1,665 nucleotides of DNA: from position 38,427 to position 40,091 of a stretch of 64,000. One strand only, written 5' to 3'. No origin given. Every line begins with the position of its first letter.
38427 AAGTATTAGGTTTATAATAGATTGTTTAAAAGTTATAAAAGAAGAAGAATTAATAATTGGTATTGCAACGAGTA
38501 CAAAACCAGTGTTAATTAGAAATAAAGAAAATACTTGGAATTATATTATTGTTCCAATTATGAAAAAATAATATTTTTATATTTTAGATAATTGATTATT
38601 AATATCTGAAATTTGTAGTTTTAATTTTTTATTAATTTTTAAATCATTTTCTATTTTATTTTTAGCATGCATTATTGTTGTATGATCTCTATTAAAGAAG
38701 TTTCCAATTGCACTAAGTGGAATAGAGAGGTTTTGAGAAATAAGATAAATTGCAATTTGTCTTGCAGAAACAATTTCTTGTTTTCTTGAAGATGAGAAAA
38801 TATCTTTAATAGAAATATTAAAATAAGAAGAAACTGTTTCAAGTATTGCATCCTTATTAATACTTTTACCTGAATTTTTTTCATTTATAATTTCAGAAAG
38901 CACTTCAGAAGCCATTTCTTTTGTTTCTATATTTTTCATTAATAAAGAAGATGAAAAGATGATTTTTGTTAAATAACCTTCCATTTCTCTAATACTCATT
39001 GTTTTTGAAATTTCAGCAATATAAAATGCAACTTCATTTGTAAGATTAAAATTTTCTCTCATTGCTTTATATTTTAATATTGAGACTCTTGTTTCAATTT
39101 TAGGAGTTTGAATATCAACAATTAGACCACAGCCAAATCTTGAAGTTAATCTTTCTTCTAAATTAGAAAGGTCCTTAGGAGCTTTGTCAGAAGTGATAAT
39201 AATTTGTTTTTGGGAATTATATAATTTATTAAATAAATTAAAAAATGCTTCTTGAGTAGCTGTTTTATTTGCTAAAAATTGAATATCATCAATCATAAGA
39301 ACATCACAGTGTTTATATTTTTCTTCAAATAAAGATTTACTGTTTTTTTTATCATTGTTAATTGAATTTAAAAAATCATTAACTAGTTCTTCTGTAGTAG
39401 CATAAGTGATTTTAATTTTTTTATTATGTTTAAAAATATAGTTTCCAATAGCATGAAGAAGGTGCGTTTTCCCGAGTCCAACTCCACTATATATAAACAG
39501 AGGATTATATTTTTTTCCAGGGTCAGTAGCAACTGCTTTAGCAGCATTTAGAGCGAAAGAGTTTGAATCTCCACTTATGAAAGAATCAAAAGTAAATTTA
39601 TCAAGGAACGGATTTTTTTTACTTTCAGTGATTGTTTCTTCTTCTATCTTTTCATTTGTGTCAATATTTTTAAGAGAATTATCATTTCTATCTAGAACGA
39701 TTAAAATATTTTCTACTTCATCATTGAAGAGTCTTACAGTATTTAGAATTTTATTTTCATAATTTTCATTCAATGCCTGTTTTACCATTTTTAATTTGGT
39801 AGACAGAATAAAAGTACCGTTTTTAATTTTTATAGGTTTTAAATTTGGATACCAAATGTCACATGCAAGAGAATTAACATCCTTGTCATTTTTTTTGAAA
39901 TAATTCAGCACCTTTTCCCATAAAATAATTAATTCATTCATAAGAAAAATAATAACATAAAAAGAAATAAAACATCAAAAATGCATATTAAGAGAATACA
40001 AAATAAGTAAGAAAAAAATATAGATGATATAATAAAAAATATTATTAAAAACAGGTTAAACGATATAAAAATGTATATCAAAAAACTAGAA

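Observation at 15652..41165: Scrambled origin neighbourhood: dnaA alone is inverted, tail-to-tail with dnaN, and gyrBA and rsmG-parB sit on swapped sides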

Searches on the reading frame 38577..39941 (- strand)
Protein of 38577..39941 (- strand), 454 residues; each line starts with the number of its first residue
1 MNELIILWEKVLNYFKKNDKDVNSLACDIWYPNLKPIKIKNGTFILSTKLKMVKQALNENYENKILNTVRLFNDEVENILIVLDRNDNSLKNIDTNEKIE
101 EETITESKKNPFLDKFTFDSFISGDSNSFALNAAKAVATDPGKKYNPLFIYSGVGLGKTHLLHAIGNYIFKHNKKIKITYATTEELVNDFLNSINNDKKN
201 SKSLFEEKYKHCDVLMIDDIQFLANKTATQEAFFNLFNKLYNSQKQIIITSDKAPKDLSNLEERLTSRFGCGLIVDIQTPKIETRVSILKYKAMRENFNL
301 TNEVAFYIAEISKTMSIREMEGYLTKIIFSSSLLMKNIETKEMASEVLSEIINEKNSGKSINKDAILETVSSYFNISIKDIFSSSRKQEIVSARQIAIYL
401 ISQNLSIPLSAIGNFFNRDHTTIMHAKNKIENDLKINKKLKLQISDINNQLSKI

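Call 4: search_protein_families(library=ncbifam, proteins=[window:38577-39941:-])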
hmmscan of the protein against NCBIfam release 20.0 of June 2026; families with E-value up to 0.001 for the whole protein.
window:38577-39941:- (454 aa): 20 families
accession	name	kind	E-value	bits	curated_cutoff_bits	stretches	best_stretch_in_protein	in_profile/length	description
TIGR00362.1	DnaA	equivalog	3.1e-134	448.3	343.9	1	9-451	2-437/437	chromosomal replication initiator protein DnaA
NF001154.0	PRK00149.3-3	equivalog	2.5e-100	336.6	410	1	27-453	29-460/462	chromosomal replication initiator protein DnaA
NF009087.0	PRK12422.1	equivalog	2e-53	182.2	657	1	14-453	7-445/455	chromosomal replication initiator protein DnaA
TIGR03420.1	DnaA_homol_Hda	equivalog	7.6e-27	94.3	194.8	1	115-310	11-189/226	DnaA regulatory inactivator Hda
NF005304.0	PRK06835.1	equivalog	3.8e-17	62.4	215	1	142-269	180-305/330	ATP-binding protein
NF005982.0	PRK08084.1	equivalog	5.2e-17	62.2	268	1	114-308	17-195/235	DnaA inactivator Hda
NF038214.1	IS21_help_AAA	equivalog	1.2e-15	57.9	200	1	148-256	93-195/232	IS21-like element helper ATPase IstB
NF005992.0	PRK08116.1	subfamily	1.6e-15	57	189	1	91-269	58-237/269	hypothetical protein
NF005378.0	PRK06921.1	subfamily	3.2e-10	39.5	207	1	142-269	114-240/266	hypothetical protein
NF040713.1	ZapE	equivalog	1.2e-09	37.9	140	1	142-259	49-163/344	cell division protein ZapE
NF004688.0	PRK06030.1-3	equivalog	5.8e-09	36.1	136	1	370-447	30-107/123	hypothetical protein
NF006505.0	PRK08939.1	equivalog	1.9e-08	34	228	1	137-220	146-226/306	primosomal protein DnaI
NF005931.1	PRK07952.1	equivalog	1.5e-07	31.3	357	1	103-268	56-221/246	replicative helicase loader DnaC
NF004686.0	PRK06030.1-1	equivalog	1.8e-07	31.2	148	1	357-434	45-123/151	hypothetical protein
NF009043.0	PRK12377.1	subfamily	2.2e-07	30.7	389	1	102-228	57-180/248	ATP-binding protein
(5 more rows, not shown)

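Call 13: find_encoding_contigs(protein=window:38577-39941:-, flank=10000, max_places=6)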
Protein window:38577-39941:- (454 aa): no gene with exactly this product is on record in the collection.

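Call 14: find_related_loci(query=window:38577-39941:-, collection=genome_contigs, flank=10000)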
Query window:38577-39941:- (454 aa) in genome_contigs; peptide patterns used: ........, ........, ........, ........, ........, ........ (x = any residue, [..] = any of these).
78 stretches matched a pattern; 5 encode a relative of the query (tblastn E <= 1e-3); 5 distinct loci.
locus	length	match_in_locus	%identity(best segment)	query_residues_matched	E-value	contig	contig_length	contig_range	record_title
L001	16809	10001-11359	95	1-454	0e+0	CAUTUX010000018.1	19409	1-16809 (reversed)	MAG TPA_asm: uncultured Clostridia bacterium isolate ERR10228871_bin.43_MetaWRAP_v1.3_MAG genome assembly, contig: ERZ21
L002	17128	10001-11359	75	1-453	0e+0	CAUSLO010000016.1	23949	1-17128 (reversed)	MAG TPA_asm: uncultured Clostridia bacterium isolate SRR15839757_bin.5_MetaWRAP_v1.3_MAG genome assembly, contig: ERZ142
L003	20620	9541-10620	38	89-454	6e-71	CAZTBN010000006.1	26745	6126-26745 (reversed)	MAG TPA_asm: uncultured Pseudomonadales bacterium isolate SRP192927_co3_110 genome assembly, contig: NODE_3567_length_26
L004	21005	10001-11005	37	116-454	1e-62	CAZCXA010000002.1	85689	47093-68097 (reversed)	MAG TPA_asm: uncultured Pseudomonadales bacterium isolate binchicken_co45_521 genome assembly, contig: NODE_238_length_8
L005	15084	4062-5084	38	89-435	1e-62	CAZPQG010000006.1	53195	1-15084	MAG TPA_asm: uncultured Pseudomonadales bacterium isolate SRP319275_co2_312 genome assembly, contig: NODE_262_length_531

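Call 18: find_homologous_proteins(query=window:38577-39941:-, max_evalue=1e-60)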
Query window:38577-39941:- (454 aa): 7579 proteins with E <= 1e-60 among 8000 candidates; the best 120 are listed.
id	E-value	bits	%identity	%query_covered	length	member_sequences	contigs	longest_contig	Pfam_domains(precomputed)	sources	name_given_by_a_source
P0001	4.1e-284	960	99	100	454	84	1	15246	PF01695.24,PF00308.25,PF08299.18,PF00004.36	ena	-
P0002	1.6e-283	958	99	100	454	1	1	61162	PF01695.24,PF00308.25,PF08299.18,PF00004.36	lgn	-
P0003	3.0e-282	954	99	100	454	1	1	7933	PF01695.24,PF00308.25,PF08299.18,PF00004.36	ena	-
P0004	5.8e-213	726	74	100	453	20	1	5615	PF01695.24,PF00308.25,PF08299.18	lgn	-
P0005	6.9e-189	647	66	100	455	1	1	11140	PF01695.24,PF00308.25,PF03969.23,PF08299.18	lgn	-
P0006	1.0e-124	435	48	98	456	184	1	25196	PF11638.14,PF01695.24,PF00308.25,PF08299.18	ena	-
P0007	2.7e-124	434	49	94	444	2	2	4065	PF01695.24,PF00308.25,PF08299.18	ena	-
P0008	1.1e-123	432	46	98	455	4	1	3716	PF11638.14,PF01695.24,PF00308.25,PF08299.18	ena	-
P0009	1.7e-123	431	48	94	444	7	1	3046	PF01695.24,PF00308.25,PF08299.18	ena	-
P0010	1.3e-122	428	47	98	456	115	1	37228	PF11638.14,PF01695.24,PF00308.25,PF08299.18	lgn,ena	-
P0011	6.0e-122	426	48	98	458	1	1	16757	PF11638.14,PF01695.24,PF00308.25,PF08299.18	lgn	-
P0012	6.6e-122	426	48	98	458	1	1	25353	PF11638.14,PF01695.24,PF00308.25,PF08299.18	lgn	-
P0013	9.6e-122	426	48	98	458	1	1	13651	PF11638.14,PF01695.24,PF00308.25,PF08299.18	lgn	-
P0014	1.0e-121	425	48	95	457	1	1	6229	PF01695.24,PF00308.25,PF08299.18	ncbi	-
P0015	1.3e-121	425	49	95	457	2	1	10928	PF01695.24,PF00308.25,PF08299.18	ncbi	-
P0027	3.3e-121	424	48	98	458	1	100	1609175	PF11638.14,PF01695.24,PF00308.25,PF08299.18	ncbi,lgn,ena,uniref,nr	ncbi:MAG TPA: chromosomal replication initiator protein DnaA [Candidatus Limadaptatus stercorigallin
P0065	1.1e-119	419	47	98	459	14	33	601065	PF11638.14,PF01695.24,PF00308.25,PF08299.18,PF00004.36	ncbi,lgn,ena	-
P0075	1.9e-118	415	48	95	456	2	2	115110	PF11638.14,PF01695.24,PF00308.25,PF08299.18,PF00004.36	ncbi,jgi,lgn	jgi:chromosomal replication initiator protein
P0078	3.6e-118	414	48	95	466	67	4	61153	PF01695.24,PF00308.25,PF08299.18,PF00004.36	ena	-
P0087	2.3e-117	411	44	98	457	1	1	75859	PF01695.24,PF00308.25,PF08299.18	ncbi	-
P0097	6.0e-117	410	45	96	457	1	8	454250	PF01695.24,PF00308.25,PF08299.18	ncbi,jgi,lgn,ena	-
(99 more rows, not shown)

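Call 19: find_encoding_contigs(protein=P0005, flank=10000, max_places=2)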
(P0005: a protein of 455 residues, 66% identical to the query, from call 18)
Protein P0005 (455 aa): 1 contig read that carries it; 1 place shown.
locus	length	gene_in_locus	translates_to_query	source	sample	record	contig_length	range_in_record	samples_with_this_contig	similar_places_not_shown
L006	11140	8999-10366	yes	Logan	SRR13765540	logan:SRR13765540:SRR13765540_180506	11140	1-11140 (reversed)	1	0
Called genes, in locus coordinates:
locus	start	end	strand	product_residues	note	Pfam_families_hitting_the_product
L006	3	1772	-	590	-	?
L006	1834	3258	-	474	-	PF08323:Glyco_transf_5, PF13439:Glyco_transf_4 (weak), PF00534:Glycos_transf_1, PF13692:Glyco_trans_1_4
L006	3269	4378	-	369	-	PF00483:NTP_transferase, PF25084:LbH_EIF2B, PF24894:Hexapep_GlmU, PF25087:GMPPB_C (weak), PF25247:LbH_GLGC (faint)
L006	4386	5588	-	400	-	PF00483:NTP_transferase, PF07959:Fucose_pyrophosphorylase (faint), PF24894:Hexapep_GlmU, PF00132:Hexapep (faint), PF25084:LbH_EIF2B, PF25087:GMPPB_C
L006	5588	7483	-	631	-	PF02922:CBM_48, PF00128:Alpha-amylase, PF02806:Alpha-amylase_C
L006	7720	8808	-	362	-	PF02463:SMC_N, PF13175:AAA_15, PF13476:AAA_23, PF13304:AAA_21 (weak)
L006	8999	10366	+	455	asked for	PF03969:AFG1_ATPase (weak), PF00308:Bac_DnaA, PF01695:IstB_IS21, PF08299:Bac_DnaA_C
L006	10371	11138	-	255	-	?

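Call 20: find_encoding_contigs(protein=P0006, flank=10000, max_places=2)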
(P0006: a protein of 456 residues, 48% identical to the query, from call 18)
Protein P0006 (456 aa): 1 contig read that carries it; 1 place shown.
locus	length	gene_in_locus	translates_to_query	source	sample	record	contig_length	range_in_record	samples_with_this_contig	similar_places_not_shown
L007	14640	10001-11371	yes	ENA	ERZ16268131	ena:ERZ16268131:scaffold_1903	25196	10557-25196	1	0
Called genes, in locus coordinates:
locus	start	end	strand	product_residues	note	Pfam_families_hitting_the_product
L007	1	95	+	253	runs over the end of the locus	PF00132:Hexapep (weak)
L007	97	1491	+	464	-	PF01406:tRNA-synt_1e, PF01921:tRNA-synt_1f (faint), PF09334:tRNA-synt_1g (weak), PF00133:tRNA-synt_1 (weak), PF09190:DALR_2, PF23493:CysS_C (weak)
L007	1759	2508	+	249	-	PF02674:Colicin_V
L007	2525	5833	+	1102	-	-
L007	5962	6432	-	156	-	-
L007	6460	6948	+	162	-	-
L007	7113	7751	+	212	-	-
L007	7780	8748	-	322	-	PF11449:ArsP_2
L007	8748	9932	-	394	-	PF02463:SMC_N, PF13175:AAA_15, PF13476:AAA_23, PF13514:AAA_27 (weak), PF13304:AAA_21 (faint)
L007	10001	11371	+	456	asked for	PF11638:DnaA_N, PF00308:Bac_DnaA, PF01695:IstB_IS21, PF08299:Bac_DnaA_C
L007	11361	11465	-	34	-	-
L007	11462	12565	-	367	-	PF00712:DNA_pol3_beta, PF02767:DNA_pol3_beta_2, PF02768:DNA_pol3_beta_3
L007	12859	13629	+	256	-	PF00142:Fer4_NifH, PF00448:SRP54 (faint), PF01656:CbiA, PF02374:ArsA_ATPase, PF06564:CBP_BcsQ, PF09140:MipZ, PF10609:ParA, PF13614:AAA_31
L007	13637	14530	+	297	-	PF02195:ParB_N, PF08535:KorB (faint), PF17762:HTH_ParB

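Call 21: find_encoding_contigs(protein=P0027, flank=10000, max_places=1)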
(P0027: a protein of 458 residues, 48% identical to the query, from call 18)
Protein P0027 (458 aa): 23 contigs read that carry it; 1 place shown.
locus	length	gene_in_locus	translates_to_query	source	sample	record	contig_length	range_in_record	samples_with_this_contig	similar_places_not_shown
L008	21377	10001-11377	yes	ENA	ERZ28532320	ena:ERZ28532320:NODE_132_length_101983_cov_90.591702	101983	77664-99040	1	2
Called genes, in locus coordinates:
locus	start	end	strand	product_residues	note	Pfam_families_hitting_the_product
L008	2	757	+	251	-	PF00132:Hexapep (weak)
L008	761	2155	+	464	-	PF01406:tRNA-synt_1e, PF01921:tRNA-synt_1f (faint), PF09334:tRNA-synt_1g (weak), PF00133:tRNA-synt_1 (weak), PF09190:DALR_2, PF23493:CysS_C (weak)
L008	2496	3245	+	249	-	PF02674:Colicin_V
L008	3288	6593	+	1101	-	-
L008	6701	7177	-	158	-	-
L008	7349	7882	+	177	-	-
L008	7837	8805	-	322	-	PF03773:ArsP_1 (weak), PF11449:ArsP_2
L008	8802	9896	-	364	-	PF02463:SMC_N, PF13175:AAA_15, PF13476:AAA_23, PF13304:AAA_21 (faint)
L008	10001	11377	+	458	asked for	PF11638:DnaA_N, PF00308:Bac_DnaA, PF01695:IstB_IS21, PF08299:Bac_DnaA_C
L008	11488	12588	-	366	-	PF00712:DNA_pol3_beta, PF02767:DNA_pol3_beta_2, PF02768:DNA_pol3_beta_3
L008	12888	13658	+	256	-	PF00142:Fer4_NifH, PF00448:SRP54 (faint), PF01656:CbiA, PF02374:ArsA_ATPase, PF06564:CBP_BcsQ, PF09140:MipZ, PF10609:ParA, PF13614:AAA_31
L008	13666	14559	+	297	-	PF02195:ParB_N, PF08535:KorB (faint), PF17762:HTH_ParB, PF01381:HTH_3 (faint)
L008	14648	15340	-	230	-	PF02527:GidB, PF13649:Methyltransf_25 (faint), PF13847:Methyltransf_31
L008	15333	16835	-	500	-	PF07690:MFS_1, PF12832:MFS_1_like, PF03209:PUCC (faint), PF13347:MFS_2, PF00083:Sugar_tr (weak), PF13347:MFS_2, PF07690:MFS_1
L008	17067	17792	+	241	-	PF01048:PNP_UDP_1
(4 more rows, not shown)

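Call 22: find_encoding_contigs(protein=P0097, flank=8000, max_places=1)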
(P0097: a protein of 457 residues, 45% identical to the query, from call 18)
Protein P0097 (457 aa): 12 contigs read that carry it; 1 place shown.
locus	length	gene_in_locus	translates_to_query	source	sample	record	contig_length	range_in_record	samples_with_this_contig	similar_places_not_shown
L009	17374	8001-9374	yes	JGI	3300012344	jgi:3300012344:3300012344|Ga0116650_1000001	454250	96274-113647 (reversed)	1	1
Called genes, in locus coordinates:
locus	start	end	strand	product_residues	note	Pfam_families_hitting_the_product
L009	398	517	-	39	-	-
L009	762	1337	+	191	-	PF28474:DUF8412, PF13376:OmdA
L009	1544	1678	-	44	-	-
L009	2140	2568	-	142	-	PF02664:LuxS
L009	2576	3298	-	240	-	PF01048:PNP_UDP_1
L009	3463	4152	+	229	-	PF02527:GidB, PF13847:Methyltransf_31, PF13649:Methyltransf_25 (faint)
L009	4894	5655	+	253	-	PF00142:Fer4_NifH (faint), PF01656:CbiA, PF02374:ArsA_ATPase (weak), PF09140:MipZ (weak), PF10609:ParA (weak), PF13614:AAA_31, PF00448:SRP54 (faint)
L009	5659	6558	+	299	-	PF02195:ParB_N, PF08535:KorB (faint), PF17762:HTH_ParB, PF01381:HTH_3 (faint)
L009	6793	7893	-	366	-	PF02463:SMC_N, PF13175:AAA_15, PF13476:AAA_23, PF13304:AAA_21 (faint)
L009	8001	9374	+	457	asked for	PF00308:Bac_DnaA, PF01695:IstB_IS21, PF08299:Bac_DnaA_C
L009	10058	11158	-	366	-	PF00712:DNA_pol3_beta, PF02767:DNA_pol3_beta_2, PF02768:DNA_pol3_beta_3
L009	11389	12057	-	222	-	PF00881:Nitroreductase (faint), PF14512:TM1586_NiRdase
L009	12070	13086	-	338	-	PF03773:ArsP_1 (weak), PF11449:ArsP_2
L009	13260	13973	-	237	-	-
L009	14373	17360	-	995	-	PF10544:T5orf172, PF13455:MUG113 (weak), PF04851:ResIII (faint)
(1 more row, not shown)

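Call 23: find_encoding_contigs(protein=P0065, flank=8000, max_places=1)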
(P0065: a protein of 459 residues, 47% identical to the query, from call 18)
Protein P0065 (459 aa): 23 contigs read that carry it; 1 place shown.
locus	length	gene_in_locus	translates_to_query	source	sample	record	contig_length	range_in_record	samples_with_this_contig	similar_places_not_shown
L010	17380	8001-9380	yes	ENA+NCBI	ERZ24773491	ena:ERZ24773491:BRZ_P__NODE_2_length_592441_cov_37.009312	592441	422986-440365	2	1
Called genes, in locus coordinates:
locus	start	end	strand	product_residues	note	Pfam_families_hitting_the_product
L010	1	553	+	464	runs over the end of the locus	PF01406:tRNA-synt_1e, PF01921:tRNA-synt_1f (faint), PF09334:tRNA-synt_1g (weak), PF00133:tRNA-synt_1, PF09190:DALR_2, PF23493:CysS_C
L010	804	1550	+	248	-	PF02674:Colicin_V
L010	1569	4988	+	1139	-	-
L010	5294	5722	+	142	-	-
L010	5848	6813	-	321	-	PF11449:ArsP_2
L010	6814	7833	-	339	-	PF02463:SMC_N, PF13304:AAA_21 (faint)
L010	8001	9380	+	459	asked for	PF00004:AAA (faint), PF11638:DnaA_N, PF00308:Bac_DnaA, PF01695:IstB_IS21 (weak), PF08299:Bac_DnaA_C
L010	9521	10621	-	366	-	PF00712:DNA_pol3_beta, PF02767:DNA_pol3_beta_2, PF02768:DNA_pol3_beta_3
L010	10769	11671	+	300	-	PF02374:ArsA_ATPase, PF06564:CBP_BcsQ (weak), PF10609:ParA, PF13614:AAA_31, PF00142:Fer4_NifH (weak), PF00448:SRP54 (faint), PF01656:CbiA, PF09140:MipZ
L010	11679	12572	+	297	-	PF02195:ParB_N, PF08535:KorB (faint), PF17762:HTH_ParB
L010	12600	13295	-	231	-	PF02527:GidB, PF02390:Methyltransf_4 (faint), PF13847:Methyltransf_31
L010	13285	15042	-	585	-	PF07690:MFS_1, PF13347:MFS_2, PF03209:PUCC (faint), PF00083:Sugar_tr (faint), PF07690:MFS_1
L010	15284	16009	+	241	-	PF01048:PNP_UDP_1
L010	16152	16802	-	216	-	PF12464:Mac, PF00132:Hexapep, PF14602:Hexapep_2 (weak)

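Call 24: find_encoding_contigs(protein=P0075, flank=8000, max_places=1)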
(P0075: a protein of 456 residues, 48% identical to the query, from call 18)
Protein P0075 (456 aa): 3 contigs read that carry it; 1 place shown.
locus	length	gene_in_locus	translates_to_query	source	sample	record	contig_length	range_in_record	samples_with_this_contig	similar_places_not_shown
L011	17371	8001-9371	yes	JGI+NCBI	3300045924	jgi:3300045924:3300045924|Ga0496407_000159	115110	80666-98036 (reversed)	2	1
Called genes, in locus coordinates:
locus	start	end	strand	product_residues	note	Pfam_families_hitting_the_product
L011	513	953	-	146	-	PF02664:LuxS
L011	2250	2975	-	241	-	PF01048:PNP_UDP_1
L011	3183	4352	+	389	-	PF13649:Methyltransf_25 (faint), PF02527:GidB, PF13847:Methyltransf_31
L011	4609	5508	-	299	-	PF02195:ParB_N, PF08535:KorB (faint), PF17762:HTH_ParB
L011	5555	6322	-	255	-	PF00142:Fer4_NifH, PF00448:SRP54 (faint), PF01656:CbiA, PF02374:ArsA_ATPase (weak), PF06564:CBP_BcsQ, PF09140:MipZ (faint), PF10609:ParA, PF13614:AAA_31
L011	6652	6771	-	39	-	-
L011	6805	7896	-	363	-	PF02463:SMC_N, PF13175:AAA_15, PF13476:AAA_23 (weak), PF13304:AAA_21 (faint)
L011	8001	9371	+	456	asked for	PF11638:DnaA_N (faint), PF01695:IstB_IS21 (weak), PF00308:Bac_DnaA, PF00004:AAA (faint), PF08299:Bac_DnaA_C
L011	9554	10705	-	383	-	PF00712:DNA_pol3_beta, PF02767:DNA_pol3_beta_2, PF02768:DNA_pol3_beta_3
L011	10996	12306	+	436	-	PF11449:ArsP_2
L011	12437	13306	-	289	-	PF05107:Cas_Cas7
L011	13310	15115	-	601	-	PF09709:Cas_Csd1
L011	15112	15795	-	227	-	PF09704:Cas_Cas5d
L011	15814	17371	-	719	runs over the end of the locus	PF01966:HD (weak), PF04851:ResIII, PF00270:DEAD, PF02562:PhoH (faint), PF00271:Helicase_C (weak), PF22590:Cas3-like_C_2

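Call 51: find_encoding_contigs(protein=P0087, flank=6000, max_places=1)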
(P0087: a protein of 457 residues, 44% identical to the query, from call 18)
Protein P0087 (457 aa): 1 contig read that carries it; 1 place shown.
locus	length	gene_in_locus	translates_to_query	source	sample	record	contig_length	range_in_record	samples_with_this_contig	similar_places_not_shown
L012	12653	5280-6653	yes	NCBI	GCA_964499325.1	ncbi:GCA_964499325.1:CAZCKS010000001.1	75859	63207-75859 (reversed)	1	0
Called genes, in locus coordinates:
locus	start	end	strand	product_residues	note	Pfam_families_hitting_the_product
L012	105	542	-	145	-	PF02664:LuxS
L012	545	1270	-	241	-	PF01048:PNP_UDP_1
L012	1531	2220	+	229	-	PF02527:GidB, PF13847:Methyltransf_31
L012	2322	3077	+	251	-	PF00142:Fer4_NifH (weak), PF01656:CbiA, PF02374:ArsA_ATPase (weak), PF06564:CBP_BcsQ (weak), PF09140:MipZ, PF10609:ParA, PF13614:AAA_31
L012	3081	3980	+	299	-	PF02195:ParB_N, PF08535:KorB (faint), PF17762:HTH_ParB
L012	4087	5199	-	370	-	PF02463:SMC_N, PF13175:AAA_15, PF13476:AAA_23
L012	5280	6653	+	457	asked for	PF01695:IstB_IS21, PF00308:Bac_DnaA, PF08299:Bac_DnaA_C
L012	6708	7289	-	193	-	-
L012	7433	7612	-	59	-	-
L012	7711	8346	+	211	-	-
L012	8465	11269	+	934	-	PF00005:ABC_tran, PF02687:FtsX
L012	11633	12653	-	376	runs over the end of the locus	-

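Call 52: find_encoding_contigs(protein=P0015, flank=6000, max_places=1)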
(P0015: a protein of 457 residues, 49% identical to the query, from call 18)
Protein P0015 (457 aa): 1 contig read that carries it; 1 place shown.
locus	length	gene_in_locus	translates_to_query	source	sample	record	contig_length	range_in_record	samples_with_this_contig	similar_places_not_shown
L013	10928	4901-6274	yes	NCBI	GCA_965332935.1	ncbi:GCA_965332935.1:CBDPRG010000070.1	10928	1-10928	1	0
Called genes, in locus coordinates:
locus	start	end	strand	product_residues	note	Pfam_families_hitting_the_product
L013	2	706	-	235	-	?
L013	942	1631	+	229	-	PF02527:GidB, PF01209:Ubie_methyltran (weak), PF13847:Methyltransf_31, PF13649:Methyltransf_25 (weak)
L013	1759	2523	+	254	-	PF00142:Fer4_NifH, PF01656:CbiA, PF02374:ArsA_ATPase (weak), PF06564:CBP_BcsQ, PF09140:MipZ (weak), PF10609:ParA (weak), PF13614:AAA_31, PF00448:SRP54 (faint)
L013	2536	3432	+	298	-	PF02195:ParB_N, PF17762:HTH_ParB, PF01381:HTH_3 (faint)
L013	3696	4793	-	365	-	PF02463:SMC_N, PF13175:AAA_15, PF13476:AAA_23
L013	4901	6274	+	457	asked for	PF01695:IstB_IS21, PF00308:Bac_DnaA, PF08299:Bac_DnaA_C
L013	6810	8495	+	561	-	PF00128:Alpha-amylase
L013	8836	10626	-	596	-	PF00753:Lactamase_B, PF19583:ODP, PF12724:Flavodoxin_5, PF01613:Flavin_Reduct, PF21349:RUBY_RBDX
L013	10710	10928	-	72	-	?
